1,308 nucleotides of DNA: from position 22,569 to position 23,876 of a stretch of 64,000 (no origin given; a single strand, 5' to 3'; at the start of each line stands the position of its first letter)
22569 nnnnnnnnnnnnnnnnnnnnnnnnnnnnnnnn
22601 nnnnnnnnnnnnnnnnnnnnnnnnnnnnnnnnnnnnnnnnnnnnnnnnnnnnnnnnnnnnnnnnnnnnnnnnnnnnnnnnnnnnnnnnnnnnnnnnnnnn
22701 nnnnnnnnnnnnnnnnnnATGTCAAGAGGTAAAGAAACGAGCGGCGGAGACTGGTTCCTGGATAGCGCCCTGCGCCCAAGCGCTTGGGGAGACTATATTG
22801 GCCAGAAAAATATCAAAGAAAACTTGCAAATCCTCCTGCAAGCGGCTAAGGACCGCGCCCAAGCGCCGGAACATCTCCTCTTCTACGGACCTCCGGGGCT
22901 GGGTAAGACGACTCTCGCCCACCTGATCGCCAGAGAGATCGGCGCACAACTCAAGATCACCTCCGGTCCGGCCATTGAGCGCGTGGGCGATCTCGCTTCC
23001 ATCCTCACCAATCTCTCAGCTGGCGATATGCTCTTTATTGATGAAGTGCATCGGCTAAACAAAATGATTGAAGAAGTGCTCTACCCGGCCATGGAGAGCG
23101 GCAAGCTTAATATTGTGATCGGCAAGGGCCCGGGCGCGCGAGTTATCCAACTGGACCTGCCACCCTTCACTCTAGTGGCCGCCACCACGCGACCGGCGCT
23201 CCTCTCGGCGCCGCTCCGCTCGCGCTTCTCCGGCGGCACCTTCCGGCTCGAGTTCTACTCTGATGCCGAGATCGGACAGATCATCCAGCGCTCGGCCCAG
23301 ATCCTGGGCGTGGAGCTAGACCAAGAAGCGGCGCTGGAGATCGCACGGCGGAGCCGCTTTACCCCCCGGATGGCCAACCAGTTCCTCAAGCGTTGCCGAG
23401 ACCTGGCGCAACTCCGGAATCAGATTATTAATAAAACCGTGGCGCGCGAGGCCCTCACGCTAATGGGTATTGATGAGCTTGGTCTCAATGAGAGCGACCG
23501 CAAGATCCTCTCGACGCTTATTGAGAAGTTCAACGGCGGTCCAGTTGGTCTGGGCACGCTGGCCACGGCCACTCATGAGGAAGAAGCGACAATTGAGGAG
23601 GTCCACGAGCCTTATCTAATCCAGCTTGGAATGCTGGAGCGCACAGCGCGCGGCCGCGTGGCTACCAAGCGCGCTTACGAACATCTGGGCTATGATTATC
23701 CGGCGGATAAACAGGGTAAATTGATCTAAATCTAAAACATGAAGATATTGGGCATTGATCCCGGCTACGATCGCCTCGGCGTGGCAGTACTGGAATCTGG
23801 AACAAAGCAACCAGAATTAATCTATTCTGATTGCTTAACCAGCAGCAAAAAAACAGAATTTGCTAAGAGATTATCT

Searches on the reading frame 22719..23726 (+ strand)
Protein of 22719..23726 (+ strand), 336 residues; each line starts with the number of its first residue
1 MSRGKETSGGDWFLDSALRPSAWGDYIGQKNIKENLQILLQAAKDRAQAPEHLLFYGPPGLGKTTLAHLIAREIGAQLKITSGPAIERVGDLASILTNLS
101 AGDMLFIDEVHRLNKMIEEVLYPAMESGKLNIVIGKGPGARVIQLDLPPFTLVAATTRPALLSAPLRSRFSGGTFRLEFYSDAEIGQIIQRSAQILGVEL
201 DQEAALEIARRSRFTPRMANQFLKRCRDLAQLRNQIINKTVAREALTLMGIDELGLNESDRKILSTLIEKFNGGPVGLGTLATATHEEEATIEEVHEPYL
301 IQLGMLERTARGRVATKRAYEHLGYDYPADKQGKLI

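Call 11: find_homologous_proteins(query=window:22719-23726:+, max_evalue=1e-30)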
Query window:22719-23726:+ (336 aa): 8000 proteins with E <= 1e-30 among 8000 candidates; the best 120 are listed.
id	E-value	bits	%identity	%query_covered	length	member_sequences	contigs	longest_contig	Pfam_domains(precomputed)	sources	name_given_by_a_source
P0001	1.4e-216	736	100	100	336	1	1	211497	PF06068.20,PF05491.20,PF17864.8,PF00004.36,PF05496.19,PF07728.21,PF13191.13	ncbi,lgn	-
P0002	4.9e-197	672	90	100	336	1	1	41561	PF06068.20,PF05491.20,PF17864.8,PF00004.36,PF05496.19,PF07728.21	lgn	-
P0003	1.2e-191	654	87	100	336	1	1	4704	PF05491.20,PF17864.8,PF00004.36,PF05496.19,PF07728.21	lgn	-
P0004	1.6e-190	650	87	100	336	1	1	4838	PF05491.20,PF17864.8,PF00004.36,PF05496.19,PF07728.21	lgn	-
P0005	9.2e-189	645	85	100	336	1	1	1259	PF05491.20,PF17864.8,PF00004.36,PF05496.19,PF07728.21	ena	-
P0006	1.6e-187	641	87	98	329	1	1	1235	PF05491.20,PF17864.8,PF00004.36,PF05496.19,PF07728.21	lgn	-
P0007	2.1e-187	640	85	100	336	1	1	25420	PF05491.20,PF17864.8,PF00004.36,PF05496.19,PF07728.21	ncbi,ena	-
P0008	9.9e-187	638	84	100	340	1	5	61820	PF05491.20,PF17864.8,PF00004.36,PF05496.19,PF07728.21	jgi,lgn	jgi:Holliday junction DNA helicase RuvB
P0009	1.2e-186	638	85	100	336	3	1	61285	PF05491.20,PF17864.8,PF00004.36,PF05496.19,PF14532.13,PF07728.21,PF01078.28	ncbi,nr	ncbi:Holliday junction branch migration DNA helicase RuvB [Candidatus Nomurabacteria bacterium]|nr:H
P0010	6.3e-186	635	85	98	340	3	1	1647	PF05491.20,PF17864.8,PF00004.36,PF05496.19,PF07728.21,PF01078.28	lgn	-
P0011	1.1e-185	635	84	100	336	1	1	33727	PF05491.20,PF17864.8,PF00004.36,PF05496.19,PF07728.21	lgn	-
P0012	7.9e-183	625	84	100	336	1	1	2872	PF05491.20,PF17864.8,PF00004.36,PF05496.19,PF07728.21,PF01078.28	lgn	-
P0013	1.3e-179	615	81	100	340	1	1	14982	PF05491.20,PF17864.8,PF00004.36,PF05496.19,PF14532.13,PF07728.21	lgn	-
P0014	1.8e-166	571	78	97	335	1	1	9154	PF06068.20,PF05491.20,PF17864.8,PF00910.29,PF00004.36,PF05496.19,PF07728.21,PF01078.28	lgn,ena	-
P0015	6.0e-166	570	80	96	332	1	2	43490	PF06068.20,PF05491.20,PF17864.8,PF00004.36,PF05496.19,PF07728.21,PF13191.13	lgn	-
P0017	1.7e-165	568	78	97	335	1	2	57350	PF06068.20,PF05491.20,PF17864.8,PF00910.29,PF00004.36,PF05496.19,PF07728.21,PF01078.28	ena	-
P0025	5.5e-164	563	76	100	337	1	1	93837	PF05491.20,PF17864.8,PF00004.36,PF05496.19,PF07728.21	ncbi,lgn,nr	ncbi:MAG: Holliday junction branch migration DNA helicase RuvB [Patescibacteria group bacterium]|nr:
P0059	1.3e-158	546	74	100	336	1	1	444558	PF05491.20,PF17864.8,PF00004.36,PF05496.19,PF14532.13,PF07728.21,PF01078.28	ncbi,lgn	-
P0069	2.7e-157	541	73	100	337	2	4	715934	PF06068.20,PF05491.20,PF17864.8,PF00910.29,PF00004.36,PF05496.19,PF07728.21,PF01078.28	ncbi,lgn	-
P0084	8.7e-157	540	73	98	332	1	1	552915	PF06068.20,PF05491.20,PF17864.8,PF00004.36,PF05496.19,PF07728.21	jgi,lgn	jgi:Holliday junction DNA helicase RuvB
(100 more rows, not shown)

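Call 12: find_encoding_contigs(protein=window:22719-23726:+, flank=3000, max_places=6)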
Protein window:22719-23726:+ (336 aa): 2 contigs read that carry it; 1 place shown.
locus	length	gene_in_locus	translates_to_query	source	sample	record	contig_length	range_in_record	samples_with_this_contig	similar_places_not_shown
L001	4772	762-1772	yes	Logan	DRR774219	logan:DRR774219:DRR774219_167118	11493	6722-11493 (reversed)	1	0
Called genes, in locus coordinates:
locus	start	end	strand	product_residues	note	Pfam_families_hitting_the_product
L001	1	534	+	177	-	?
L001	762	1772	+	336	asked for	PF05496:RuvB_N, PF06068:TIP49 (faint), PF13191:AAA_16 (faint), PF00004:AAA, PF07728:AAA_5 (weak), PF17864:AAA_lid_4, PF05491:WHD_RuvB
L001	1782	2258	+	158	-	PF02075:RuvC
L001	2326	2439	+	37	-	-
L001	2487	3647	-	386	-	PF00579:tRNA-synt_1b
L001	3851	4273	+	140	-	-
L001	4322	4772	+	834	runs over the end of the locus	PF00912:Transgly, PF00905:Transpeptidase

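Call 13: find_encoding_contigs(protein=P0002, flank=3000, max_places=1)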
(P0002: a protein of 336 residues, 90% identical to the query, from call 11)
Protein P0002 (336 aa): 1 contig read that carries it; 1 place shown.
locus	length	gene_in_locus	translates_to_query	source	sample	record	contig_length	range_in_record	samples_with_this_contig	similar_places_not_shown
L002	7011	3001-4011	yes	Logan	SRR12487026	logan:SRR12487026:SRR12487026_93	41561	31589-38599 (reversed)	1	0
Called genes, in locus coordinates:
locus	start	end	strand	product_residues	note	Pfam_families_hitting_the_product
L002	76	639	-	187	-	-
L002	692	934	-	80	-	-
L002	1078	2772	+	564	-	PF05157:MshEN, PF00437:T2SSE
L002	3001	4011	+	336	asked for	PF06068:TIP49 (faint), PF05496:RuvB_N, PF00004:AAA, PF07728:AAA_5 (weak), PF17864:AAA_lid_4, PF05491:WHD_RuvB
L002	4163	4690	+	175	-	PF20772:TACO1_YebC_N, PF01709:Transcrip_reg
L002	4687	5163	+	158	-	PF02075:RuvC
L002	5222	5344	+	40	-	-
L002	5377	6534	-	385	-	PF00579:tRNA-synt_1b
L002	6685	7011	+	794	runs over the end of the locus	PF00912:Transgly, PF00905:Transpeptidase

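Call 14: find_encoding_contigs(protein=P0007, flank=3000, max_places=1)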
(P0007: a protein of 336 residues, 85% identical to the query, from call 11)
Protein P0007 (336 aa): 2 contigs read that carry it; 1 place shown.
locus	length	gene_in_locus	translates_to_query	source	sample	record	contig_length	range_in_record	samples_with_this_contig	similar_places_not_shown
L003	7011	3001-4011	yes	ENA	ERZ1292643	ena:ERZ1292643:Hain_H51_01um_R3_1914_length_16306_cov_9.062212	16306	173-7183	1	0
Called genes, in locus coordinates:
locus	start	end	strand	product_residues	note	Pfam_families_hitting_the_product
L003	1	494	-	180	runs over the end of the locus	-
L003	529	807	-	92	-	-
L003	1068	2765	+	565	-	PF05157:MshEN, PF20720:nSTAND3 (faint), PF00437:T2SSE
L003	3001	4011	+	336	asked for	PF05496:RuvB_N, PF00004:AAA, PF07728:AAA_5 (weak), PF17864:AAA_lid_4, PF05491:WHD_RuvB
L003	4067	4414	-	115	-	-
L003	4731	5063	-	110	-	-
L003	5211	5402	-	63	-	-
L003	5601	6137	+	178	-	PF20772:TACO1_YebC_N, PF01709:Transcrip_reg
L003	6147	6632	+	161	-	PF02075:RuvC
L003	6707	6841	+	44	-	-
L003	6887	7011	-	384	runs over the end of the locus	PF00579:tRNA-synt_1b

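Call 15: find_encoding_contigs(protein=P0008, flank=3000, max_places=1)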
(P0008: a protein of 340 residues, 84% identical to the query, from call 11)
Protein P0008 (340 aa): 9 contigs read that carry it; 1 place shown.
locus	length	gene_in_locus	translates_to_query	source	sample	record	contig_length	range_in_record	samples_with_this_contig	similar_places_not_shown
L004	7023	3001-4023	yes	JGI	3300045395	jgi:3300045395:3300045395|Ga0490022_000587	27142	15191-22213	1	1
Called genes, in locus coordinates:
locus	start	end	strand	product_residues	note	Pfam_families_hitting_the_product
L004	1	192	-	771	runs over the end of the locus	PF02739:5_3_exonuc_N, PF01367:5_3_exonuc, PF00476:DNA_pol_A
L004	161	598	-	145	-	PF02367:TsaE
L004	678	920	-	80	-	-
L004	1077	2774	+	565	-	PF05157:MshEN, PF00437:T2SSE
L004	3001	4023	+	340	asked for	PF05496:RuvB_N, PF00004:AAA, PF07728:AAA_5 (weak), PF17864:AAA_lid_4, PF05491:WHD_RuvB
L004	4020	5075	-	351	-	-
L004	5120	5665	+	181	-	PF20772:TACO1_YebC_N, PF01709:Transcrip_reg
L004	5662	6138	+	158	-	PF02075:RuvC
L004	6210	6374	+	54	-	-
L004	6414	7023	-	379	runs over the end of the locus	PF00579:tRNA-synt_1b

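Call 16: find_encoding_contigs(protein=P0009, flank=3000, max_places=1)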
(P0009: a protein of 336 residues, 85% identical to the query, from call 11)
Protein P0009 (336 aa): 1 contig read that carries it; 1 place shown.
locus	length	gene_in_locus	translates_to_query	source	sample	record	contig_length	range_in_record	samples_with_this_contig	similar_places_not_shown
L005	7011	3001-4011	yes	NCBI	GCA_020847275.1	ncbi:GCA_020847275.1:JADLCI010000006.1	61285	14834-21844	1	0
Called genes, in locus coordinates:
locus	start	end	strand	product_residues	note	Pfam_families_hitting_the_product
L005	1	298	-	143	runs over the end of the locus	PF02367:TsaE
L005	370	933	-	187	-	-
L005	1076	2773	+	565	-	PF05157:MshEN, PF00437:T2SSE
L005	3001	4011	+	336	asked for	PF05496:RuvB_N, PF01078:Mg_chelatase (faint), PF14532:Sigma54_activ_2 (faint), PF00004:AAA, PF07728:AAA_5 (weak), PF17864:AAA_lid_4, PF05491:WHD_RuvB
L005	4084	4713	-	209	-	-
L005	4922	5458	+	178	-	PF20772:TACO1_YebC_N, PF01709:Transcrip_reg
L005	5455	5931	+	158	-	PF02075:RuvC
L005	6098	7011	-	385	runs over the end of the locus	PF00579:tRNA-synt_1b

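Call 19: find_encoding_contigs(protein=P0015, flank=3000, max_places=1)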
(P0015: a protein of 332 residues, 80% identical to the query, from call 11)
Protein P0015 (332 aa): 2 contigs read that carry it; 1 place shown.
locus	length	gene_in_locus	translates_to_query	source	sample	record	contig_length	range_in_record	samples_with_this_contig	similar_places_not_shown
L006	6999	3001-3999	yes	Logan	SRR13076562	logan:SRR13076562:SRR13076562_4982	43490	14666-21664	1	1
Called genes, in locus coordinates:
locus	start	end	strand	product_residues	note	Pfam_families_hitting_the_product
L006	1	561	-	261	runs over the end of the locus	PF03372:Exo_endo_phos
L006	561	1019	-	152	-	PF02308:MgtC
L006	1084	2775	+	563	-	PF05157:MshEN (weak), PF00437:T2SSE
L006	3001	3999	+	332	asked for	PF06068:TIP49 (faint), PF05496:RuvB_N, PF13191:AAA_16 (faint), PF00004:AAA, PF07728:AAA_5 (weak), PF17864:AAA_lid_4, PF05491:WHD_RuvB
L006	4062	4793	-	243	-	-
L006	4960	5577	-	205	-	-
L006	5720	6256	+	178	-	PF20772:TACO1_YebC_N, PF01709:Transcrip_reg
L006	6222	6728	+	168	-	PF02075:RuvC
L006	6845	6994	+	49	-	-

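Call 20: find_encoding_contigs(protein=P0025, flank=3000, max_places=1)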
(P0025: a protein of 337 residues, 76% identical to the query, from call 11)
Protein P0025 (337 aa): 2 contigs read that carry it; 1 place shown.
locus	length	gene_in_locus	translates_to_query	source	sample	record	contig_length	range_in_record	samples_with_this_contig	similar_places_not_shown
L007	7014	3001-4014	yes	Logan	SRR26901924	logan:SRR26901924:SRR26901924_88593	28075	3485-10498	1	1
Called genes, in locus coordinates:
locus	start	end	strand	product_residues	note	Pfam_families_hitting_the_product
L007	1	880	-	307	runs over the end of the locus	-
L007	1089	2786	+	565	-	PF05157:MshEN (weak), PF00437:T2SSE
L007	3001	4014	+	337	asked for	PF05496:RuvB_N, PF07728:AAA_5 (weak), PF00004:AAA, PF17864:AAA_lid_4, PF05491:WHD_RuvB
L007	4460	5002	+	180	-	PF20772:TACO1_YebC_N, PF01709:Transcrip_reg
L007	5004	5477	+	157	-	PF02075:RuvC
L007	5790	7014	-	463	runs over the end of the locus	PF00579:tRNA-synt_1b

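Call 21: find_encoding_contigs(protein=P0017, flank=3000, max_places=1)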
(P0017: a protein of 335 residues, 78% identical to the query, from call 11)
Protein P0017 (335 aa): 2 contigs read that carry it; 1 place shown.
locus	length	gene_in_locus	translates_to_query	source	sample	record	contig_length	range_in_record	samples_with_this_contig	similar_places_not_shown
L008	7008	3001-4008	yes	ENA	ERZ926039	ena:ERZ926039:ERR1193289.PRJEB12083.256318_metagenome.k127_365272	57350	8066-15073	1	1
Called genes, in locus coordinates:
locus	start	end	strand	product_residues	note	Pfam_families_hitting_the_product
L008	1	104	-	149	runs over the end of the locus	PF02367:TsaE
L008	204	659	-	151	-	-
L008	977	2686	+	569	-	PF05157:MshEN, PF00437:T2SSE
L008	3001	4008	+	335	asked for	PF00910:RNA_helicase (faint), PF06068:TIP49 (faint), PF01078:Mg_chelatase (faint), PF05496:RuvB_N, PF00004:AAA, PF07728:AAA_5 (weak), PF17864:AAA_lid_4, PF05491:WHD_RuvB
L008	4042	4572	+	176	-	PF20772:TACO1_YebC_N, PF01709:Transcrip_reg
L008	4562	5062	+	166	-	PF02075:RuvC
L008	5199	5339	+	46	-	-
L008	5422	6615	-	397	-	PF00579:tRNA-synt_1b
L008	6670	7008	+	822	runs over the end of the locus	PF00912:Transgly, PF00905:Transpeptidase, PF17957:Big_7 (weak)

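Call 57: find_encoding_contigs(protein=P0069, flank=4000, max_places=1)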
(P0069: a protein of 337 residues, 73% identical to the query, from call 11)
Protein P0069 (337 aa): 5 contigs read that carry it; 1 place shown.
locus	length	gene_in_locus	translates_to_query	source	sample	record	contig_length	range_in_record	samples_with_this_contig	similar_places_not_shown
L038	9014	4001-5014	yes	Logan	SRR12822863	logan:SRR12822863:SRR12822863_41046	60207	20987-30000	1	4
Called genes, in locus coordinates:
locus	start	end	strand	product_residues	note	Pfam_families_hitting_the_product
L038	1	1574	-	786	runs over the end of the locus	PF02739:5_3_exonuc_N, PF01367:5_3_exonuc, PF00476:DNA_pol_A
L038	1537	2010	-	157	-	PF02367:TsaE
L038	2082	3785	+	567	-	PF05157:MshEN, PF00437:T2SSE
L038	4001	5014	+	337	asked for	PF00910:RNA_helicase (faint), PF05496:RuvB_N, PF06068:TIP49 (faint), PF01078:Mg_chelatase (faint), PF07728:AAA_5 (weak), PF00004:AAA, PF17864:AAA_lid_4, PF05491:WHD_RuvB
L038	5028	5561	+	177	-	PF20772:TACO1_YebC_N, PF01709:Transcrip_reg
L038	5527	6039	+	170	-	PF02075:RuvC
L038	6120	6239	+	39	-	-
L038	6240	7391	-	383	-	PF00579:tRNA-synt_1b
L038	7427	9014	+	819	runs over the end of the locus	PF00912:Transgly, PF00905:Transpeptidase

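Call 58: find_encoding_contigs(protein=P0084, flank=4000, max_places=1)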
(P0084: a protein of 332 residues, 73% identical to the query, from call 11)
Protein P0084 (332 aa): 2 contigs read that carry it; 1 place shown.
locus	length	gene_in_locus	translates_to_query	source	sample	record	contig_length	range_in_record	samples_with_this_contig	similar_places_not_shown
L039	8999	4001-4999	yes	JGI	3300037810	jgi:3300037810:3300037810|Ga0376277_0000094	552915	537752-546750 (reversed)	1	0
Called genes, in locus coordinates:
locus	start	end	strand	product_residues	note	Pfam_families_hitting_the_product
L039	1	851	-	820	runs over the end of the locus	PF02739:5_3_exonuc_N, PF01367:5_3_exonuc, PF00476:DNA_pol_A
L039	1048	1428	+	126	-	-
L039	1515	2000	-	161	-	PF02367:TsaE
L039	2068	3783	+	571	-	PF05157:MshEN (weak), PF00437:T2SSE, PF13401:AAA_22 (faint)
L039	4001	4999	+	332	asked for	PF06068:TIP49 (faint), PF05496:RuvB_N, PF00004:AAA, PF07728:AAA_5 (weak), PF17864:AAA_lid_4, PF05491:WHD_RuvB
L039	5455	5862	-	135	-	PF02452:PemK_toxin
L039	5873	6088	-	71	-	-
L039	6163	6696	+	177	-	PF20772:TACO1_YebC_N, PF01709:Transcrip_reg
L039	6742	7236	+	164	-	PF02075:RuvC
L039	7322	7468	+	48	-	-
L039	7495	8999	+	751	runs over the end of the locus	PF00912:Transgly, PF00905:Transpeptidase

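Call 59: find_encoding_contigs(protein=P0059, flank=4000, max_places=1)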
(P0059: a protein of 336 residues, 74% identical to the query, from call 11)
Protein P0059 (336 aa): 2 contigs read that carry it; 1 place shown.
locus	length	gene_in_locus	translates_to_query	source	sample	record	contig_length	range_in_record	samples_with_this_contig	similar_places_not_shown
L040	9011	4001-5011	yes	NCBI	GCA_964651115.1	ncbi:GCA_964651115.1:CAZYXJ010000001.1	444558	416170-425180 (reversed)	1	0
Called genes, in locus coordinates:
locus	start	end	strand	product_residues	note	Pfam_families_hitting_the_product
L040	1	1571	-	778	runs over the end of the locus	PF02739:5_3_exonuc_N, PF01367:5_3_exonuc, PF00476:DNA_pol_A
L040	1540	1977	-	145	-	PF02367:TsaE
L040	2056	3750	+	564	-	PF05157:MshEN (weak), PF00437:T2SSE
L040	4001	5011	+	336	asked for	PF05496:RuvB_N, PF01078:Mg_chelatase (faint), PF14532:Sigma54_activ_2 (faint), PF00004:AAA, PF07728:AAA_5 (weak), PF17864:AAA_lid_4, PF05491:WHD_RuvB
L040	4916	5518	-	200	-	-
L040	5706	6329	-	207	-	-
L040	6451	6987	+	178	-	PF20772:TACO1_YebC_N, PF01709:Transcrip_reg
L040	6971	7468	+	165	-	PF02075:RuvC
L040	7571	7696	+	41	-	-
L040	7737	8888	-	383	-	PF00579:tRNA-synt_1b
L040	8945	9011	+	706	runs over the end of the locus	PF00912:Transgly, PF00905:Transpeptidase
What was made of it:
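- On Retron msr/msd RNA: The neighbours are pilB and ruvB in every locus, and no RT domain appears among the called genes (calls 13-16, 19-21, 57-59).
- Its neighbours are housekeeping genes (pilB, ruvB, yebC, ruvC) in a block that is conserved as a whole (calls 13-16, 57-59).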

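Call 66: list_cluster_members(proteins=[P0001])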
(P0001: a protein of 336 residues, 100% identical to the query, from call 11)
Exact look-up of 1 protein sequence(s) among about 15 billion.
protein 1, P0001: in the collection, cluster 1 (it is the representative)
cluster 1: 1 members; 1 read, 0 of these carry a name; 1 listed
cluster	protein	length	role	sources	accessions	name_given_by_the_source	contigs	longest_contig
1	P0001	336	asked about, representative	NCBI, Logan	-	-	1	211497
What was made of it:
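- Tried and rejected: The cluster look-up gave none (call 66).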
